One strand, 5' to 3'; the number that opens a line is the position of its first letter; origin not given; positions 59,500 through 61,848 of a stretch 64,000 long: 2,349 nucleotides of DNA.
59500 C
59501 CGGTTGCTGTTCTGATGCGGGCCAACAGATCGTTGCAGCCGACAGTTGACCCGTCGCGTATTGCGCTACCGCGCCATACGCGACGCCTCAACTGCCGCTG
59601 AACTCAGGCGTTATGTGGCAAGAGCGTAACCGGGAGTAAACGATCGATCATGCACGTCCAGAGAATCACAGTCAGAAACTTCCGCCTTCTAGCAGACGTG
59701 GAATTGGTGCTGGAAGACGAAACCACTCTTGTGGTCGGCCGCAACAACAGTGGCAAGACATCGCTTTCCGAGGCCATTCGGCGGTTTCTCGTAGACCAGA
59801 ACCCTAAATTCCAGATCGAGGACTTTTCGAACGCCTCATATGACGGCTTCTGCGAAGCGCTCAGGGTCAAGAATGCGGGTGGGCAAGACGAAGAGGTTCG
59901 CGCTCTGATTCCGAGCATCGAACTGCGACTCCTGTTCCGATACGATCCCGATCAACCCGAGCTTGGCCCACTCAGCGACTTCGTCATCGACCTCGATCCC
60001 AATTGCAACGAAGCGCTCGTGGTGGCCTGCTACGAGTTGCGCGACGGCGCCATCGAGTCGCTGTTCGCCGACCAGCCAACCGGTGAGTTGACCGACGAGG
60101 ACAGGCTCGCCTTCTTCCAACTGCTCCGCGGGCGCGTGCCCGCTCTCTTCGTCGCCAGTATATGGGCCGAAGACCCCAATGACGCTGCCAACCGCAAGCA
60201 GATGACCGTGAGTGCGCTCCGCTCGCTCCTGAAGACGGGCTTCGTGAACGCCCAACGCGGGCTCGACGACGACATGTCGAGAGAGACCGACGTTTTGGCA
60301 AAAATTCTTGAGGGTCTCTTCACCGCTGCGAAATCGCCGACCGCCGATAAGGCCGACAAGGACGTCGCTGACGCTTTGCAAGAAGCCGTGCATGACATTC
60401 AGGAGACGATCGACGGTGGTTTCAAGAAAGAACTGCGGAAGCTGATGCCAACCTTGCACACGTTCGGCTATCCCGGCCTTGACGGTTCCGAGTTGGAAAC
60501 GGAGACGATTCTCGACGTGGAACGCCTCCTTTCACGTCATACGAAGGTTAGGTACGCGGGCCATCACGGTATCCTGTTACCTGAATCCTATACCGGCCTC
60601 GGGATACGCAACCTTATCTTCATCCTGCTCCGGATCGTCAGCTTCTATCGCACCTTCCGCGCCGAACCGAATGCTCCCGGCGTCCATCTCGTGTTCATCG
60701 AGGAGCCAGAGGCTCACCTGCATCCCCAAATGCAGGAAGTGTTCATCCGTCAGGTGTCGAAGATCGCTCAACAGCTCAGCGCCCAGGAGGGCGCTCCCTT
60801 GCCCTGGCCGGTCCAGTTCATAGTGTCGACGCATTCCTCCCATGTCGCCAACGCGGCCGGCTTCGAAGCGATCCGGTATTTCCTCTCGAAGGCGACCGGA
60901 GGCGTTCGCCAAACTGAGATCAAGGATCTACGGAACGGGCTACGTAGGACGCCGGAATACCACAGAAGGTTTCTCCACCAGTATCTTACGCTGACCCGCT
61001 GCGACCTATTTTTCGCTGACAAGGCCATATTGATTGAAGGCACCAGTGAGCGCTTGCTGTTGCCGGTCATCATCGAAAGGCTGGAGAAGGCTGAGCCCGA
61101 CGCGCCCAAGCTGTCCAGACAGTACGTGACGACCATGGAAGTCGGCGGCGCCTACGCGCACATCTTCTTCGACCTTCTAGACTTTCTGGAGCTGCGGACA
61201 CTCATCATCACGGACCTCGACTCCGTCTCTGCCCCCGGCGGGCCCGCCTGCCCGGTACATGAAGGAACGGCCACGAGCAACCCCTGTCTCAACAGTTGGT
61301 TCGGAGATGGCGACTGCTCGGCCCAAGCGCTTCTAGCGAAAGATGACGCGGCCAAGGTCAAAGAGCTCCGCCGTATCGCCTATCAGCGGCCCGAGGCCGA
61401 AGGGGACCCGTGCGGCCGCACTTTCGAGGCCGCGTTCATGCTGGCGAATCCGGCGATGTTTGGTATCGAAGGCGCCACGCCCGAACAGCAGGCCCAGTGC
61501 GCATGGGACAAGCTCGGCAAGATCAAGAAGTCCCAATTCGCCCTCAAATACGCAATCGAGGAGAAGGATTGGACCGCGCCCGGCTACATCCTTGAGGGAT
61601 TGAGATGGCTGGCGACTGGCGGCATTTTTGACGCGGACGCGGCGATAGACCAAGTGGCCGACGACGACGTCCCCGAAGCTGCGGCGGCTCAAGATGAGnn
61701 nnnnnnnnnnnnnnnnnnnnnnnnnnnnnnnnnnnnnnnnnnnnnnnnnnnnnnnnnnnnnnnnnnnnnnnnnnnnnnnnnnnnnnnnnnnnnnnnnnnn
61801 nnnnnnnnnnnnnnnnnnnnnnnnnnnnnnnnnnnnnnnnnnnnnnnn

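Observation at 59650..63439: Gabija/class-2-OLD-type anti-phage pair: OLD-family ATPase-TOPRIM nuclease plus UvrD-like helicase, genes overlapping by 8 nt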

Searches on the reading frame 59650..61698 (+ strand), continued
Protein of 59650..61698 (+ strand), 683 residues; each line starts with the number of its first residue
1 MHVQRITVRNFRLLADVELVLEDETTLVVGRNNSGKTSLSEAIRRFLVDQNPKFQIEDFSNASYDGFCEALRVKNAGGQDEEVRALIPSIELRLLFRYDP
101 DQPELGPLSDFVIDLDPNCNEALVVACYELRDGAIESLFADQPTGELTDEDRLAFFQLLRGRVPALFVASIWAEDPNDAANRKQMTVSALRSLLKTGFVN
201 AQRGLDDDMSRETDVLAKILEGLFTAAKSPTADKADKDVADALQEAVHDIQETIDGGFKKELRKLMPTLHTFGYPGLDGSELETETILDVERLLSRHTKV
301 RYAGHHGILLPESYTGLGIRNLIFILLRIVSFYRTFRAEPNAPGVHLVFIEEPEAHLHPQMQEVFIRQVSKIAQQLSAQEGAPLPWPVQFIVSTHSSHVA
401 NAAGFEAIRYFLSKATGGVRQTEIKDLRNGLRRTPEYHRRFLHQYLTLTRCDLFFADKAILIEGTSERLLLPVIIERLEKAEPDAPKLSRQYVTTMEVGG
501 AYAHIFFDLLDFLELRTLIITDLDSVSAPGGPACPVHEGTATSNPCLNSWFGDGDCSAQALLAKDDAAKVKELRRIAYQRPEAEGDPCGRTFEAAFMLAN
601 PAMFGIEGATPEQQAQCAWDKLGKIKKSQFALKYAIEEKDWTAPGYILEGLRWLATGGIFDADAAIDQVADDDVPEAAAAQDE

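Call 53: predict_structure(alignment_id=A3)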
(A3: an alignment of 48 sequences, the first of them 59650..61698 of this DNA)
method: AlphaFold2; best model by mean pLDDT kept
length: 683 residues; sequences in the alignment: 48
mean_pLDDT: 64.5   pTM: 0.48
mean pLDDT of the five models: 64.5, 64.3, 63.8, 63.3, 61.6
residues with pLDDT >= 90: 145; 70-90: 191; 50-70: 84; < 50: 263
segments of 3 or more residues with pLDDT < 50: 22-37, 106-108, 195-229, 235-237, 242-251, 253-255, 257-259, 265-411, 413-422, 659-683
pLDDT, mean of each block of 10 residues (from residue 1): 75 67 44 46 69 84 87 89 92 77 52 55 87 91 78 87 91 79 77 49 29 31 42 49 46 48 45 38 36 27 23 31 43 42 36 36 44 44 40 35 38 45 57 79 62 64 85 90 82 73 86 87 91 91 93 89 92 93 90 93 92 92 81 81 94 75 32 26 24
secondary structure, 60 per line:
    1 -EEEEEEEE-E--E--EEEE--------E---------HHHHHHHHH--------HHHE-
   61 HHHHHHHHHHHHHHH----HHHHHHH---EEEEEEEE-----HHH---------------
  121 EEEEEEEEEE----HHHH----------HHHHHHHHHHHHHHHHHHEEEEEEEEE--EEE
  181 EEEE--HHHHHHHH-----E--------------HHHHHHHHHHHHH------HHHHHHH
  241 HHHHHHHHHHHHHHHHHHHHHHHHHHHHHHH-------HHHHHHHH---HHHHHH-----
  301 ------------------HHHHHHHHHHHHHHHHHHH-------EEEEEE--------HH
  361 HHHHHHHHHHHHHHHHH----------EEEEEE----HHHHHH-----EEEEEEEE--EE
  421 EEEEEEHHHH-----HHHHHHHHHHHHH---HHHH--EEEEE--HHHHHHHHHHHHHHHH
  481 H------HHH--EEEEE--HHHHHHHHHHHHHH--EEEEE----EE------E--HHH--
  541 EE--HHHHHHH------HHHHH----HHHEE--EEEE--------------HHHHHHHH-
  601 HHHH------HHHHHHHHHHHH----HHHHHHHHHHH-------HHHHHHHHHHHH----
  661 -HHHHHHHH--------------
elements in order (helices of 4 or more, strands of 3 or more residues): E2-9 E17-20 H39-47 H61-75 H80-86 E90-97 E121-130 H135-138 H149-166 E167-175 E178-184 H187-194 H215-227 H234-271 H279-286 H290-295 H319-337 E345-350 H359-377 E388-393 H398-403 E409-416 E419-426 H427-430 H436-448 H452-455 E458-462 H465-481 E493-497 H500-513 E516-520 H545-551 H558-562 E574-577 H592-599 H601-604 H611-622 H627-637 H645-656 H662-669

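Call 57: fold_search(model_id=the predicted structure, library=pdb)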
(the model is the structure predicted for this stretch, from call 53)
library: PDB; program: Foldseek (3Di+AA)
matches with E <= 10: 371; with E <= 0.001: 25
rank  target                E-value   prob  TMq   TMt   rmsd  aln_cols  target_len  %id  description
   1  6p74                  4.2e-12  1.00  0.23  0.28  20.4       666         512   18  OLD nuclease from Thermus Scotoductus (released 2020-01-29)
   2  8u7i_A                2.0e-10  1.00  0.25  0.26  19.4       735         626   14  Structure of the phage immune evasion protein Gad1 bound to the Gabija GajAB complex (released 2023-11-22)
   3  8sm3_A                5.9e-10  1.00  0.24  0.28  18.1       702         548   14  Structure of Bacillus cereus VD045 Gabija GajA-GajB Complex (released 2023-11-22)
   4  9x94_F                1.1e-08  1.00  0.22  0.21  29.5       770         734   14  Apo Retron-Eco8 complex (released 2026-03-18)
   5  9p4j_A                1.2e-08  1.00  0.22  0.21  22.4       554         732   17  The structure of Retron Eco8 in Apo state (released 2025-11-12)
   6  8tjy_A                1.6e-08  1.00  0.21  0.28  17.3       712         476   14  Structure of Gabija AB complex (released 2024-04-24)
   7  8tk0_A                7.5e-08  1.00  0.20  0.28  17.6       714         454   12  Structure of Gabija AB complex (released 2024-04-24)
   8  8x5i_C                2.9e-07  1.00  0.22  0.30  17.1       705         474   14  Structure of ATP/Mg2+ bound Gabija GajA (released 2024-02-28)
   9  8j4t_A                7.1e-07  1.00  0.21  0.28  18.2       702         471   13  GajA-GajB complex (released 2024-02-21)
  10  8jq9_A                1.2e-06  1.00  0.22  0.30  17.9       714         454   13  Structure of Gabija GajA (released 2024-02-28)
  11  9n6c_D                5.7e-06  1.00  0.18  0.26  20.0       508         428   13  Structure of the Retron IA Complex without the HNH Nuclease (released 2025-04-23)
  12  9n69_C                8.0e-06  1.00  0.18  0.24  23.8       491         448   15  Structure of the retron IA complex with HNH nuclease in the "down" orientation (released 2025-04-23)
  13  9n69_A                1.2e-05  0.92  0.14  0.17  25.7       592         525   13  Structure of the retron IA complex with HNH nuclease in the "down" orientation (released 2025-04-23)
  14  9n6c_C                2.5e-05  0.99  0.17  0.23  24.0       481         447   14  Structure of the Retron IA Complex without the HNH Nuclease (released 2025-04-23)
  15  9n6b_A                4.8e-05  0.84  0.14  0.17  26.3       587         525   13  Structure of the retron IA complex with HNH nuclease in the "up" orientation (released 2025-04-23)
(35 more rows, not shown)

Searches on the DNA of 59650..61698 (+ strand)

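Call 23: search_dna_similar(query=L054:10001-13799:+, collection=ecoli_genomes, mode=near, max_rows=8)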
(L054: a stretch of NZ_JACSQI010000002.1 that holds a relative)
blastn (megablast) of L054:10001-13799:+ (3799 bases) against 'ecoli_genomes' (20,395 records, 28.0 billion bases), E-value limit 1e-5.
Records with a match: 24; places in all: 24; records where one place covers at least 80% of the query: 20.
Genomes with a match: 24 of 5426; with a place that covers at least 80% of the query: 20. Places per genome that has any: lowest 1, median 1, highest 1. On chromosomes: 24 places; on plasmids: 0.
Best place of each record, by identity: 95-99% 4; 90-95% 20.
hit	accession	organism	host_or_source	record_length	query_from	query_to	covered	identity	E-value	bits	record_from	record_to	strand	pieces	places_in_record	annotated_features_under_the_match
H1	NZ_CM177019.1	Escherichia coli strain RMDEC465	Homo sapiens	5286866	1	3799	100%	94.9%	0e+0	5941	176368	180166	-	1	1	ATP-dependent nuclease | UvrD-helicase domain-containing protein | 3'-5' exonuclease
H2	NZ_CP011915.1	Escherichia coli strain PSUO2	Gallus gallus domesticus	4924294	1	3799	100%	94.8%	0e+0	5930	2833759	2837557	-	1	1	ATP-dependent nuclease | UvrD-helicase domain-containing protein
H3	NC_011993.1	Escherichia coli LF82 strain LF82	-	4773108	1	3799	100%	94.8%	0e+0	5930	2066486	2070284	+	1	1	ATP-dependent nuclease | UvrD-helicase domain-containing protein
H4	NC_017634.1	Escherichia coli O83:H1 str. NRG 857C strain NRG 857C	-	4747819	1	3799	100%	94.8%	0e+0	5930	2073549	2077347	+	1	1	ATP-dependent nuclease | UvrD-helicase domain-containing protein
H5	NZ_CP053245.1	Escherichia coli strain SCU-485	Homo sapiens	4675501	1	3799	100%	94.8%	0e+0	5930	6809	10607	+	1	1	ATP-dependent nuclease | UvrD-helicase domain-containing protein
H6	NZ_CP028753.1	Escherichia coli strain A22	possum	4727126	1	3799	100%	94.8%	0e+0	5930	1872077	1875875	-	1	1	ATP-dependent nuclease | UvrD-helicase domain-containing protein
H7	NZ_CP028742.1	Escherichia coli strain A33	Perameles nasuta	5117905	1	3799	100%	94.8%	0e+0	5930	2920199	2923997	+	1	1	ATP-dependent nuclease | UvrD-helicase domain-containing protein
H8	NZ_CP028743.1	Escherichia coli strain A32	Phascolarctos cinereus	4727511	1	3799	100%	94.8%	0e+0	5930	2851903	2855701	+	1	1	ATP-dependent nuclease | UvrD-helicase domain-containing protein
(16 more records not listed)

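Call 31: get_annotated_region(hit=H3, flank=8000)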
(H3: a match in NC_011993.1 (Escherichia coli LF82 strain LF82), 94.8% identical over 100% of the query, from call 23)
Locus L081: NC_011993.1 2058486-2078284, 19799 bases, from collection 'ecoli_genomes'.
description: Escherichia coli LF82, complete sequence
organism: Escherichia coli LF82 strain LF82 (NCBI taxid 591946)
replicon: chromosome; assembly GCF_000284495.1
host: -; source: -; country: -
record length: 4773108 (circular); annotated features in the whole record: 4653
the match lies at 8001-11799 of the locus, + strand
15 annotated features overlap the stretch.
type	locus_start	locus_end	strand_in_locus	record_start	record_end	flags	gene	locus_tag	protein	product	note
CDS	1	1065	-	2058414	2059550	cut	-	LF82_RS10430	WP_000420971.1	ISAs1-like element ISEc1 family transposase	-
CDS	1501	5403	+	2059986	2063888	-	-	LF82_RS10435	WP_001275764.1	hypothetical protein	-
CDS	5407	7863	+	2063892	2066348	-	-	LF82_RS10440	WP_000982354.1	hypothetical protein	-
CDS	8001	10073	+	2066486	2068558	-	-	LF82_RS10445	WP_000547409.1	ATP-dependent nuclease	-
CDS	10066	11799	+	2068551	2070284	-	-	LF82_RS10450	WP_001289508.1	UvrD-helicase domain-containing protein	-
CDS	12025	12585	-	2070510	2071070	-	hxlB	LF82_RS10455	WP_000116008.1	6-phospho-3-hexuloisomerase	-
CDS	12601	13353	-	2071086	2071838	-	-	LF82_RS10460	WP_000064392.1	SDR family NAD(P)-dependent oxidoreductase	-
CDS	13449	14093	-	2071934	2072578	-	rpe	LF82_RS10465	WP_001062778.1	ribulose-phosphate 3-epimerase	-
CDS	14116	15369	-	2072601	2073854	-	-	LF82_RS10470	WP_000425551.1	PTS transporter subunit IIC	-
CDS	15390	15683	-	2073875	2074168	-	-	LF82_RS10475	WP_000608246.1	PTS sugar transporter subunit IIB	-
CDS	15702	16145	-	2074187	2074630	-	-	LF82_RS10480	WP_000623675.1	PTS sugar transporter subunit IIA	-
CDS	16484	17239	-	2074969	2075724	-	-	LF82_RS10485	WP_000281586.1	DeoR/GlpR family DNA-binding transcription regulator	-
CDS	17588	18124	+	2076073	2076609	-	-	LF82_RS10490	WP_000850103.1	RpiB/LacA/LacB family sugar-phosphate isomerase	-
CDS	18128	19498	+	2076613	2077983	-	-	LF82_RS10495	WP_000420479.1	PTS galactitol transporter subunit IIC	-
CDS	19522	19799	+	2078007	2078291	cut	-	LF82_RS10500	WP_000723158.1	PTS sugar transporter subunit IIB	-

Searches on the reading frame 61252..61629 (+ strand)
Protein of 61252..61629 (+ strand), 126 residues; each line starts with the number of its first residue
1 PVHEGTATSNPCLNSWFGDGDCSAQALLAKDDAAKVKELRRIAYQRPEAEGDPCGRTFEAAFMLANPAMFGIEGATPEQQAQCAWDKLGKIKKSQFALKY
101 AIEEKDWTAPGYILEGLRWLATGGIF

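Call 63: search_solved_structures(query=A5, max_evalue=10, show_alignments=5)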
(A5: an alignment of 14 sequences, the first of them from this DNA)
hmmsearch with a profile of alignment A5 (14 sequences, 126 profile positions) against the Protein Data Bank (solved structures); distinct sequences matched with E-value up to 10: 7.
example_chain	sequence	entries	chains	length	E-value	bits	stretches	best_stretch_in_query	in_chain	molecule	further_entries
7t22_A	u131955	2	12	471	0.12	15.6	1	32-81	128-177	Replicative DNA helicase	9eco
6bbm_A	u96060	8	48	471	0.12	15.6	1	32-81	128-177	Replicative DNA helicase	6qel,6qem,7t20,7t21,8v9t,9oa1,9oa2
4xiz_M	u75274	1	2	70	0.64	13.2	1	4-31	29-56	Mitochondrial distribution and morphology protein 35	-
4ytw_A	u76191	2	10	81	0.89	12.8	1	4-31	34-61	Mitochondrial distribution and morphology protein 35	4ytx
4ytv_A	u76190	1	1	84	0.96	12.7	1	4-31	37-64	Mitochondrial distribution and morphology protein 35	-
4xhr_N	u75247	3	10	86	1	12.5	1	4-31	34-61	Mitochondrial distribution and morphology protein 35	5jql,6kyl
9dls_A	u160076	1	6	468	2.1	11.6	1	32-81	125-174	Replicative DNA helicase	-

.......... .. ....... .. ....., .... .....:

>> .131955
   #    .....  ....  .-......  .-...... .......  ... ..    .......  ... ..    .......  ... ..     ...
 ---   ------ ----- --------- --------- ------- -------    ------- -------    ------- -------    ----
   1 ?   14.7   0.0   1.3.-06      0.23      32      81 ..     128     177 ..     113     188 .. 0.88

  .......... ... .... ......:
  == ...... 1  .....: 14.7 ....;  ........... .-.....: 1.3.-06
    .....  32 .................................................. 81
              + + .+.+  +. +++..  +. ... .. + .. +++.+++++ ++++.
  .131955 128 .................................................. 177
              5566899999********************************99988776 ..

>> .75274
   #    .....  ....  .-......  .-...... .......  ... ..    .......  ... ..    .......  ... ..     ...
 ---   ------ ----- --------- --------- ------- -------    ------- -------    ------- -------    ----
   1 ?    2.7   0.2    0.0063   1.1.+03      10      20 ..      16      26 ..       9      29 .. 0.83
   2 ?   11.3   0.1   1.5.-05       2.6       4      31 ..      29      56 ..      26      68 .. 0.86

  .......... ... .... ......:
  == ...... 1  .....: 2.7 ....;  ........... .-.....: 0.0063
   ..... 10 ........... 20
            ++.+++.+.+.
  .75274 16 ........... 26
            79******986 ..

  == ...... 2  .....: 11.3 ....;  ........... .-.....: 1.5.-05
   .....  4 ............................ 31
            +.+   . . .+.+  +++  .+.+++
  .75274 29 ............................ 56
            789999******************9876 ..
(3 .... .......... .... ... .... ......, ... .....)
